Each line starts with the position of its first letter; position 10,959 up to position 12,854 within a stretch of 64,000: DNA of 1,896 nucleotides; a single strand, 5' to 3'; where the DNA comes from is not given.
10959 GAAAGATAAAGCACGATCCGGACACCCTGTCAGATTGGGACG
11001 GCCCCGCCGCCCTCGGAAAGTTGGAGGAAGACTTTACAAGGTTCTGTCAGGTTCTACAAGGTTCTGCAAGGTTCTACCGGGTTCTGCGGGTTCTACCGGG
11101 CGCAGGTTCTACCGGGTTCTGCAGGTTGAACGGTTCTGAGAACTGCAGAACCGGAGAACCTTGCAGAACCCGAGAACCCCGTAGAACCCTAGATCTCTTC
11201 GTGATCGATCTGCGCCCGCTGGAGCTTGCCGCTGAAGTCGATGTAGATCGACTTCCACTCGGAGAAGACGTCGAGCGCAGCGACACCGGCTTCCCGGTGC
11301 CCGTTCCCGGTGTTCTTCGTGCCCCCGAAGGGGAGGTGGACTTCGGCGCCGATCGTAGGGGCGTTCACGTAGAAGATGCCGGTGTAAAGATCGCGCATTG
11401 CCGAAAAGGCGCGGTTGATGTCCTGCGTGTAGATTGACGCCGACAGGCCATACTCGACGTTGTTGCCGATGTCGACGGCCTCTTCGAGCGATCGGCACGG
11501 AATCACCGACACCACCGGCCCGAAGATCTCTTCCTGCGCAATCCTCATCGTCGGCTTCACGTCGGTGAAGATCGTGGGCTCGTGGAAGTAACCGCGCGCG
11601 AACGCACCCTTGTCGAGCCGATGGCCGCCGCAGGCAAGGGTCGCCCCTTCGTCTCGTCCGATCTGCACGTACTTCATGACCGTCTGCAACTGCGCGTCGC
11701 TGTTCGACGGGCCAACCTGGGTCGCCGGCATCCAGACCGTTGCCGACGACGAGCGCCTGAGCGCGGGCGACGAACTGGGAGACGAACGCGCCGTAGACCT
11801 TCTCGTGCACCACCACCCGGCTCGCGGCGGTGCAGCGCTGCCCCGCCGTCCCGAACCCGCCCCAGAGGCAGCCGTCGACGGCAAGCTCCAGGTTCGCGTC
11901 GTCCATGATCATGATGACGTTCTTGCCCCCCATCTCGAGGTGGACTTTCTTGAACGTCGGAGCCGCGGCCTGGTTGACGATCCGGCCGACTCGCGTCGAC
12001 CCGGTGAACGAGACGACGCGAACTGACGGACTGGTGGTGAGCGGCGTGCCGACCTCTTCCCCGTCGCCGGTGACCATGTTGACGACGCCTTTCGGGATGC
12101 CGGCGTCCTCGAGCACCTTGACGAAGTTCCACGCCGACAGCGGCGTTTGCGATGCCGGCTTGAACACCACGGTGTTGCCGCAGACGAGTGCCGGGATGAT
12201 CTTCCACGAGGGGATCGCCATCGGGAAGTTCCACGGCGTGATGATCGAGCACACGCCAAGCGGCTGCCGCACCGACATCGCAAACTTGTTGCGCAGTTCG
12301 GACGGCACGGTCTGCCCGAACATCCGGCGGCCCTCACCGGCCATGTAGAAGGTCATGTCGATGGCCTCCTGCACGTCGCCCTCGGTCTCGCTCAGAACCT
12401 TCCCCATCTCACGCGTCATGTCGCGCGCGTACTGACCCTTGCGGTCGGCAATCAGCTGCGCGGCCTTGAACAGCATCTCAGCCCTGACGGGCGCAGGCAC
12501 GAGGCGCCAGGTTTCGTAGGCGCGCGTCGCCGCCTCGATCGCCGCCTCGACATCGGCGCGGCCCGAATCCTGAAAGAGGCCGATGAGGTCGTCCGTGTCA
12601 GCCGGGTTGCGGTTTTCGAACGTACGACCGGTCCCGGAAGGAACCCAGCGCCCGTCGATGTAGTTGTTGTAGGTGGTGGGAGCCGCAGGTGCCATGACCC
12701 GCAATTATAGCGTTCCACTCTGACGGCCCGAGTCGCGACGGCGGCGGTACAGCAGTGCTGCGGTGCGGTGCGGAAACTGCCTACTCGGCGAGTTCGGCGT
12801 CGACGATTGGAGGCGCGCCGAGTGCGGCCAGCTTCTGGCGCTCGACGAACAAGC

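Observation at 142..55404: A multi-family heptanucleotide tandem-repeat system occupies nearly every native intergenic spacer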

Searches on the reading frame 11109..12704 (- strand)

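Call 52: search_protein_families(library=pfam, proteins=[window:11109-12704:-], max_evalue=0.001)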
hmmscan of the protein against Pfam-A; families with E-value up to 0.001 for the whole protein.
window:11109-12704:- (531 aa): 1 family
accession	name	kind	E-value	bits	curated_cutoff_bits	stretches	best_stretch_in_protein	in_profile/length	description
PF00171.27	Aldedh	-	1.3e-112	377.1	23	1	20-326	1-304/461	Aldehyde dehydrogenase family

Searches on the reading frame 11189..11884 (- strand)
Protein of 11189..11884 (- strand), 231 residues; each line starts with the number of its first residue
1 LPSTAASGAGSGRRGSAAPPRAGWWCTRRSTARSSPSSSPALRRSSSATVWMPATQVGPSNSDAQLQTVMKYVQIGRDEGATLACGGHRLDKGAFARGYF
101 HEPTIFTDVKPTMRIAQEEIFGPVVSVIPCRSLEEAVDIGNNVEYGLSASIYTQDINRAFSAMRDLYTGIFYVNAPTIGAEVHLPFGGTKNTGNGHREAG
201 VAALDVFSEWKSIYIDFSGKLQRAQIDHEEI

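Call 52: search_protein_families(library=pfam, proteins=[window:11189-11884:-], max_evalue=0.001)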
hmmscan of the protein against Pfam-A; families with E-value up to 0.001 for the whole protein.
window:11189-11884:- (231 aa): 1 family
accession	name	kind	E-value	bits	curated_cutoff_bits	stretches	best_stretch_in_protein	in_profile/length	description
PF00171.27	Aldedh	-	3.6e-52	177.9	23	1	52-213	303-461/461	Aldehyde dehydrogenase family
